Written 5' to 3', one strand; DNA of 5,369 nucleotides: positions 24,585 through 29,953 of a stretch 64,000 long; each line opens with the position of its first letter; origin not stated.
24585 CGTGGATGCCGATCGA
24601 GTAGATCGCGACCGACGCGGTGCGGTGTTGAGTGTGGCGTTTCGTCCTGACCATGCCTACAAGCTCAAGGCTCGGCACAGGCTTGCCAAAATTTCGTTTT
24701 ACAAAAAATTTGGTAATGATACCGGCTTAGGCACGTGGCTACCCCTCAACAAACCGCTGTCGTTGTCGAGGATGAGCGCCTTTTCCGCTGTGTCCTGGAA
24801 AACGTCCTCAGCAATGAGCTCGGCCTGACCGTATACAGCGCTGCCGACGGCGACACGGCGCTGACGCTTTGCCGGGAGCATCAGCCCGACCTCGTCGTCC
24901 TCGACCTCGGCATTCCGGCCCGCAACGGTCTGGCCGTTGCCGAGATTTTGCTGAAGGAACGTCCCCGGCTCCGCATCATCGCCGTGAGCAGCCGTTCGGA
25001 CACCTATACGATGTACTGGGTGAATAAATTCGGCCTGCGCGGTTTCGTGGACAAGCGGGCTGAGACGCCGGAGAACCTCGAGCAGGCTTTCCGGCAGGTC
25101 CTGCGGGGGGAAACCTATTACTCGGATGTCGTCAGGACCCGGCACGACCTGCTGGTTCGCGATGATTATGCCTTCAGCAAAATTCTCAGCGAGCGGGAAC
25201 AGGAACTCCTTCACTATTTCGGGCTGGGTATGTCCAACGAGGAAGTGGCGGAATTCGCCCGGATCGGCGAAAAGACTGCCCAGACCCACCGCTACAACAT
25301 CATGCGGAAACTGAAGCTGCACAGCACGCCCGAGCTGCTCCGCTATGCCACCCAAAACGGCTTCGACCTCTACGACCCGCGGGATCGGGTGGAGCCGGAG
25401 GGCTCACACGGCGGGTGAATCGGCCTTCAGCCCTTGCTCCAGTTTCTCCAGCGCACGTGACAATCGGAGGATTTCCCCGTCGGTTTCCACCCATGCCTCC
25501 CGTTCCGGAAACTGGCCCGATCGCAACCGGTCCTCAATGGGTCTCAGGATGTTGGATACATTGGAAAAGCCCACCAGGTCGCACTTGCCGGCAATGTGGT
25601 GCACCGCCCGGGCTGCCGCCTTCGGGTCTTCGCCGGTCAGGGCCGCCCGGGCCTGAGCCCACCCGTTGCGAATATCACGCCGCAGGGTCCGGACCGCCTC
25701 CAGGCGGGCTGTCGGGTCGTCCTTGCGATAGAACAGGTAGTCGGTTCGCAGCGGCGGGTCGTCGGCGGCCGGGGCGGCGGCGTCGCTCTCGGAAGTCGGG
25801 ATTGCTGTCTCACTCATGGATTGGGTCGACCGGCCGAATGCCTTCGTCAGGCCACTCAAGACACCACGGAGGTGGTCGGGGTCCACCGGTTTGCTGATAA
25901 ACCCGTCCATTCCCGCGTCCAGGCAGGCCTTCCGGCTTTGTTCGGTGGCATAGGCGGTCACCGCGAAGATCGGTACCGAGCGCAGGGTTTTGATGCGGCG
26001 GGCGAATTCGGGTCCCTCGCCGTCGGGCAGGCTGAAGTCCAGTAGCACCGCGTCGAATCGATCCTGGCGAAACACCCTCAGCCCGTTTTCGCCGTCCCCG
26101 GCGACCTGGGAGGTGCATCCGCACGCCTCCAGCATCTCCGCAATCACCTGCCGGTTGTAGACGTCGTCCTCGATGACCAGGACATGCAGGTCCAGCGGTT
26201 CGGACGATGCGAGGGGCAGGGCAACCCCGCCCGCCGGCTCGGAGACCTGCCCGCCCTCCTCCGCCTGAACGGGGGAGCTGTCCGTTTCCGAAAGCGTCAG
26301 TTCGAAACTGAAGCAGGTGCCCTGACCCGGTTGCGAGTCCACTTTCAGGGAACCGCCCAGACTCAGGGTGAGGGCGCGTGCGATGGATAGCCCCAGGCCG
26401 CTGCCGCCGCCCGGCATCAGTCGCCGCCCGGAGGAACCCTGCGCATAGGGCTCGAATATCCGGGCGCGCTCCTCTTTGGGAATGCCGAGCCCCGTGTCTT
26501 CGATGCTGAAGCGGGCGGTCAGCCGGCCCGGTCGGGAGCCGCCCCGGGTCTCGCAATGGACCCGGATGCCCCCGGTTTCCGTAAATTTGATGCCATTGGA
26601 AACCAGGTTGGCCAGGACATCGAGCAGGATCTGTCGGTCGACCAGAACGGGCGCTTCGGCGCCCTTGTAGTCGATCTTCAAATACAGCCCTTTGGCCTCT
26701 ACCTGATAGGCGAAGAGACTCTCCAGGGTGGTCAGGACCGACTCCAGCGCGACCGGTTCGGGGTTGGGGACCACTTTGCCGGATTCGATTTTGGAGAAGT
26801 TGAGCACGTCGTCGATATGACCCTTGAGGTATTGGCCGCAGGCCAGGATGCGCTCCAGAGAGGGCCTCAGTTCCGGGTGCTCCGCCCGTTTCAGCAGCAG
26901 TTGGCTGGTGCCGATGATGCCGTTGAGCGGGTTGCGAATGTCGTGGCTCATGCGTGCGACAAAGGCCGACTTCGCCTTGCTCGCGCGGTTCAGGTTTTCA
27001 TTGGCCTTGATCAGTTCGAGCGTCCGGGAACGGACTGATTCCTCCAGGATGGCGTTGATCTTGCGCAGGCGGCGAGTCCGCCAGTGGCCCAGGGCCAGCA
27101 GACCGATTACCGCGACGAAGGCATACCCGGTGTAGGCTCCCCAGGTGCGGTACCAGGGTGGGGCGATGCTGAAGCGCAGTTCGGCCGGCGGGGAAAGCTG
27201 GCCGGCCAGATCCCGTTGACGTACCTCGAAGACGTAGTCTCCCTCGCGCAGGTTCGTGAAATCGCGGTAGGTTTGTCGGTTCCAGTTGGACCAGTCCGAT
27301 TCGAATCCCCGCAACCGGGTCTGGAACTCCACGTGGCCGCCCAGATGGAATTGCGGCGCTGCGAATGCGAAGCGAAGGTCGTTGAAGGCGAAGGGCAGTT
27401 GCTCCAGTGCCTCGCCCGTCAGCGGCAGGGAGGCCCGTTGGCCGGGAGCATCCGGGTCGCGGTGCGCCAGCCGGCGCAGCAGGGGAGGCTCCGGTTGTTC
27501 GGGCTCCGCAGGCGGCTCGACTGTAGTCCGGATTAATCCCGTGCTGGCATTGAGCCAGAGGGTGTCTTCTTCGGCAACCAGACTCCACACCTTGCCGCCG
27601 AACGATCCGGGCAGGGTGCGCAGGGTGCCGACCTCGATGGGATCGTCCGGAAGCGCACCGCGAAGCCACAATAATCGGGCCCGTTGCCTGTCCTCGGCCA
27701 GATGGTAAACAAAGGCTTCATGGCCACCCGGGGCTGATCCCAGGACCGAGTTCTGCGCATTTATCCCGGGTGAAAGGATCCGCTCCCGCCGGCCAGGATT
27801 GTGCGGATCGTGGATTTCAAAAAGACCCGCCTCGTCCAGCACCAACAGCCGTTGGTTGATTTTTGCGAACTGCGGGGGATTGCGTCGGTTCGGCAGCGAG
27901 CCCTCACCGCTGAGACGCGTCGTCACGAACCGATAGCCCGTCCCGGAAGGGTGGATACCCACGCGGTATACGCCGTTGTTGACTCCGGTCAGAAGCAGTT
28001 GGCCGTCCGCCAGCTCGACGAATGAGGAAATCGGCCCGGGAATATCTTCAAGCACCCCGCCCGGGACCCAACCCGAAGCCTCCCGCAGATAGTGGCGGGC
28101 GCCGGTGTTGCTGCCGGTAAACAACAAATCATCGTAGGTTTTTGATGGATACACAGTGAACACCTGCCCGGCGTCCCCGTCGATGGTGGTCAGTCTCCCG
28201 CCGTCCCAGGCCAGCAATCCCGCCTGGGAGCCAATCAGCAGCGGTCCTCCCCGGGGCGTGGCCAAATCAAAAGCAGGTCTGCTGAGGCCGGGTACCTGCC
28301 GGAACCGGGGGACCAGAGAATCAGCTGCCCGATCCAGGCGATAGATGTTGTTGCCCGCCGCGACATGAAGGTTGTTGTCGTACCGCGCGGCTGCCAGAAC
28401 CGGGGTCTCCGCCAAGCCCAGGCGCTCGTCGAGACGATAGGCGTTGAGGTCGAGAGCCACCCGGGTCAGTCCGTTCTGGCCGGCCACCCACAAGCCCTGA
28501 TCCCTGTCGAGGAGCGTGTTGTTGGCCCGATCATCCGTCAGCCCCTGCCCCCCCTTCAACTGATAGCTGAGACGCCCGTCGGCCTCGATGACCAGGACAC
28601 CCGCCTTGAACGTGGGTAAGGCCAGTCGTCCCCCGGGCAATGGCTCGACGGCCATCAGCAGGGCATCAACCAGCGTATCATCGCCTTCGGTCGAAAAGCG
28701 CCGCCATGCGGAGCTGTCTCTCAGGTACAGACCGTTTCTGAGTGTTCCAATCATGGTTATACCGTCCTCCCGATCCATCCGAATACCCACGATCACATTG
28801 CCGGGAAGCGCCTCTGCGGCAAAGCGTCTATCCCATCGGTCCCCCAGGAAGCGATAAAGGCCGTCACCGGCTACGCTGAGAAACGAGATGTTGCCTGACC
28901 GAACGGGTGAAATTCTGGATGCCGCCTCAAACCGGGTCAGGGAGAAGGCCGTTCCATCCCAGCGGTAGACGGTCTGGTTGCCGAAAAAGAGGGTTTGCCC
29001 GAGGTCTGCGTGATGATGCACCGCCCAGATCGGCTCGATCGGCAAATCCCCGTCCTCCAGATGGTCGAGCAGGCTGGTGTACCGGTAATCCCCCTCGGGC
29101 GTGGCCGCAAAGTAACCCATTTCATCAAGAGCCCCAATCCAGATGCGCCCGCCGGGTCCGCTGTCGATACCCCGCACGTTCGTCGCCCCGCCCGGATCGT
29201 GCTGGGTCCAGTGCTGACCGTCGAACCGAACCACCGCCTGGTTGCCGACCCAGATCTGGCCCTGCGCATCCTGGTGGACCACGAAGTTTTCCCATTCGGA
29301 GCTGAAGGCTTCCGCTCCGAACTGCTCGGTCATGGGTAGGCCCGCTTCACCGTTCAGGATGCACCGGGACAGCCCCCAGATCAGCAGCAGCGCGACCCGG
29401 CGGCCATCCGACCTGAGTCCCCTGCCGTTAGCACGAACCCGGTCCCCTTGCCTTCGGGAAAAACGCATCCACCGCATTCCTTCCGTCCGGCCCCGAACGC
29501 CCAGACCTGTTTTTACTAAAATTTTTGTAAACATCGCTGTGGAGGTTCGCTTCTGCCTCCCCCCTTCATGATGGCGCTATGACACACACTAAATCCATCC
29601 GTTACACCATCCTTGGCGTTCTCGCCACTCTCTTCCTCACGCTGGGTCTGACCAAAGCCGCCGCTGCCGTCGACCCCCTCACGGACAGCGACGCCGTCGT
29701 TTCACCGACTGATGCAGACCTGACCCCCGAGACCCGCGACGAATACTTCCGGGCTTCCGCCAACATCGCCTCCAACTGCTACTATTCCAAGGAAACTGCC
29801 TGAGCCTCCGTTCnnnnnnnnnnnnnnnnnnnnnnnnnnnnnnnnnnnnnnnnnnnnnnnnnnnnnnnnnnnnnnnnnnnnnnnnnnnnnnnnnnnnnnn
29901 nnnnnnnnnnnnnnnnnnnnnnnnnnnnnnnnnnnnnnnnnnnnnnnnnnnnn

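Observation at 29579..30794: Peptide + minimal stand-alone YcaO cassette: candidate undescribed RiPP-like or protein-backbone-modification system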

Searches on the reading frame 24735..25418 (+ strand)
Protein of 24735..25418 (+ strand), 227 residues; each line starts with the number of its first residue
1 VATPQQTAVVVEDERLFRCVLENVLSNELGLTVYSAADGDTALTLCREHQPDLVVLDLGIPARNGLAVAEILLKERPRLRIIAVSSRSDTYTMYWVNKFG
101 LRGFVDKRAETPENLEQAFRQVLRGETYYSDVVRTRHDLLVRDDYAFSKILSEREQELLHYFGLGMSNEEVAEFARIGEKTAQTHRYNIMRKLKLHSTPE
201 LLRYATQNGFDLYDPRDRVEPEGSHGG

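Call 29: search_protein_families(library=pfam, proteins=[window:24735-25418:+], max_evalue=0.001)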
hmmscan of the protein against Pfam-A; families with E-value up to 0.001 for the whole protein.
window:24735-25418:+ (227 aa): 2 families
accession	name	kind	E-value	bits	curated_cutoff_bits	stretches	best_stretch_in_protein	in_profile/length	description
PF00072.30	Response_reg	-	1.1e-18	67.8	30.2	1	9-118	2-109/111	Response regulator receiver domain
PF00196.25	GerE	-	5.6e-14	52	23.5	1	150-205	2-57/57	Bacterial regulatory proteins, luxR family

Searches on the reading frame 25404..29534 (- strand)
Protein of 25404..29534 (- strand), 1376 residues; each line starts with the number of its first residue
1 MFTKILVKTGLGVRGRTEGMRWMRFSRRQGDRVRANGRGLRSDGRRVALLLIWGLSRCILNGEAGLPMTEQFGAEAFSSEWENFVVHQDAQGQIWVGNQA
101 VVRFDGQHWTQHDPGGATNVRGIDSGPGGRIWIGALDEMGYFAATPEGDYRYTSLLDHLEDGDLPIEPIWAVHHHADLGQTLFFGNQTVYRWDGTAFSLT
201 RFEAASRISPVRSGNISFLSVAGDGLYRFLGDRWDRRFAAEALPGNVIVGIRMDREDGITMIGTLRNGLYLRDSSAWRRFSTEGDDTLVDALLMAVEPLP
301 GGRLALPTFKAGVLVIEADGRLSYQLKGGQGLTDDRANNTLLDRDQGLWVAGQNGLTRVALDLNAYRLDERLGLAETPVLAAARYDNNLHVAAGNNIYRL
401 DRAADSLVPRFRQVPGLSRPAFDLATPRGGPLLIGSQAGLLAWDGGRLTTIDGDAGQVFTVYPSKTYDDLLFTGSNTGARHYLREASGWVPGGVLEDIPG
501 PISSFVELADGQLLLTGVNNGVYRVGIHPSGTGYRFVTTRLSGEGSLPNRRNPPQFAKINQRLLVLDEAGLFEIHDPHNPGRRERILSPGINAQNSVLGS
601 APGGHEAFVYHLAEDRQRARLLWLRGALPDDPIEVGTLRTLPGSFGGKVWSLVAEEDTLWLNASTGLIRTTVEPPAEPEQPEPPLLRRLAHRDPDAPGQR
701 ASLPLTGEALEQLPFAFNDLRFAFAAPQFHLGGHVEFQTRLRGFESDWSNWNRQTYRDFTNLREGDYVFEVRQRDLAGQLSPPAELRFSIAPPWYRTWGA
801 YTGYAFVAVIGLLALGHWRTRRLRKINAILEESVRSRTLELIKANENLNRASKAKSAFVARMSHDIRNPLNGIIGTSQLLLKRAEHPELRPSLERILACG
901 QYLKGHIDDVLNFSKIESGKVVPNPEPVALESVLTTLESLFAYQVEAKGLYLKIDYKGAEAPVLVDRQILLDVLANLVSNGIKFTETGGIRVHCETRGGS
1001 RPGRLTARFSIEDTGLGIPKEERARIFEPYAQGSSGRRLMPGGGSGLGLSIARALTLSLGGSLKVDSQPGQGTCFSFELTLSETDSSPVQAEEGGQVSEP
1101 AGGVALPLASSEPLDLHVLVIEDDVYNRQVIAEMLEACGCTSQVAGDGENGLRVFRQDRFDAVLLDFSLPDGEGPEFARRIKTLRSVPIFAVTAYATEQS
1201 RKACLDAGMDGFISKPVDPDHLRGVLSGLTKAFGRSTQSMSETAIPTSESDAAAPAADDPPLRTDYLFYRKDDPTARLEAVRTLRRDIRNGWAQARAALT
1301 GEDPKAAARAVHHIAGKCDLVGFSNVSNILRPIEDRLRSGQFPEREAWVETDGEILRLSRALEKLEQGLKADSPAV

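Call 29: search_protein_families(library=pfam, proteins=[window:25404-29534:-], max_evalue=0.001)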
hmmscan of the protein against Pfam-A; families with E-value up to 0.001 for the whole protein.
window:25404-29534:- (1376 aa): 5 families
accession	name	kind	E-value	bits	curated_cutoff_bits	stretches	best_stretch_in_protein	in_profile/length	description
PF00072.30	Response_reg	-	4.4e-25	88.5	30.2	1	1118-1224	1-108/111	Response regulator receiver domain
PF02518.31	HATPase_c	-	6.2e-24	85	26.4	1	966-1081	2-109/111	Histidine kinase-, DNA gyrase B-, and HSP90-like ATPase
PF00512.31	HisKA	-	6.3e-18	65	26.9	1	854-919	1-66/66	His Kinase A (phospho-acceptor) domain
PF01627.28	Hpt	-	1.1e-07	32.4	24.6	1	1281-1367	3-83/84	Hpt domain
PF07495.19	Y_Y_Y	-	3.8e-07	30.3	26.6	1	731-790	4-64/65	Y_Y_Y domain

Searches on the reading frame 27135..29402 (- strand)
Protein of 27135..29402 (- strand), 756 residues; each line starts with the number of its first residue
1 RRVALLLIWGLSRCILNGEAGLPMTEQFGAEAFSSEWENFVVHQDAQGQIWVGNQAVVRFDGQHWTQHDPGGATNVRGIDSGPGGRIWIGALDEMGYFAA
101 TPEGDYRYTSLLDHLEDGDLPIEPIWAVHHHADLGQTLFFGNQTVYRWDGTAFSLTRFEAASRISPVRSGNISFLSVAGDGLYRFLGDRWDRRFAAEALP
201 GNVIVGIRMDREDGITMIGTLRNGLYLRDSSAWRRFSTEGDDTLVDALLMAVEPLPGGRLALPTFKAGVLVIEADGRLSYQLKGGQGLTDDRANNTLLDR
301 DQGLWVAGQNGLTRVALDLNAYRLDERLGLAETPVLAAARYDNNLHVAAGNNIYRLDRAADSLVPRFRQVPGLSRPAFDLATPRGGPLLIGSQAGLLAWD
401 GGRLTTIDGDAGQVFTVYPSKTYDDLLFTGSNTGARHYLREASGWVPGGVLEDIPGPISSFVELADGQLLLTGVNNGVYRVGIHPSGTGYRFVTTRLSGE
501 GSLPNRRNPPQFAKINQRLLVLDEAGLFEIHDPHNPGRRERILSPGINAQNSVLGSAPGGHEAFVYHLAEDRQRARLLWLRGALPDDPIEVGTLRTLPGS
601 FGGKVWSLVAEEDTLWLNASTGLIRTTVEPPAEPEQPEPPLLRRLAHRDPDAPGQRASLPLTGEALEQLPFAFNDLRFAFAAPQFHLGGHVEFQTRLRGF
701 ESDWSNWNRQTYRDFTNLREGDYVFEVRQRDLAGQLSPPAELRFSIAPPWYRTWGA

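Call 63: search_solved_structures(query=window:27135-29402:-, max_evalue=0.01)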
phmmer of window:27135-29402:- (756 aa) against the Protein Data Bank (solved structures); distinct sequences matched with E-value up to 0.01: 4.
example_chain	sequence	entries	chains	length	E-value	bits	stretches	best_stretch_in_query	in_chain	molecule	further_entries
4a2l_A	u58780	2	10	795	2.6e-09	38.8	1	679-753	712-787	TWO-COMPONENT SYSTEM SENSOR HISTIDINE KINASE/RESPONSE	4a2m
3v9f_A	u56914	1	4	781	2e-06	29.3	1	655-751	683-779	Two-component system sensor histidine kinase/response regulator, hybrid (One-component sys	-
3ott_A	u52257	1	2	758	2.5e-06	29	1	611-751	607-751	Two-component system sensor histidine kinase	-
3va6_A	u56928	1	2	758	2.5e-06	29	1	611-751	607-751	Two-component system sensor histidine kinase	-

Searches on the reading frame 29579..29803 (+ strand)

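Call 3: search_protein_families(library=pfam, proteins=[window:29579-29803:+], max_evalue=1)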
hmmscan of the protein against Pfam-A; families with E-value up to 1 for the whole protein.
window:29579-29803:+ (74 aa): 0 families

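Call 4: search_protein_families(library=ncbifam, proteins=[window:29579-29803:+], max_evalue=1)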
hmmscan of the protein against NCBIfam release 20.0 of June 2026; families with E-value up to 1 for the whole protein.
window:29579-29803:+ (74 aa): 2 families
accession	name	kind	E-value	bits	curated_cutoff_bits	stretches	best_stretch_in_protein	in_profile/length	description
NF045712.1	sulf_resp_HmcD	equivalog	0.04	13.9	34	1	1-19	8-26/38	sulfate respiration complex protein HmcD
NF004445.0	PRK05777.2-3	equivalog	0.12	11.3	408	1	6-36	158-187/475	NADH-quinone oxidoreductase subunit NuoN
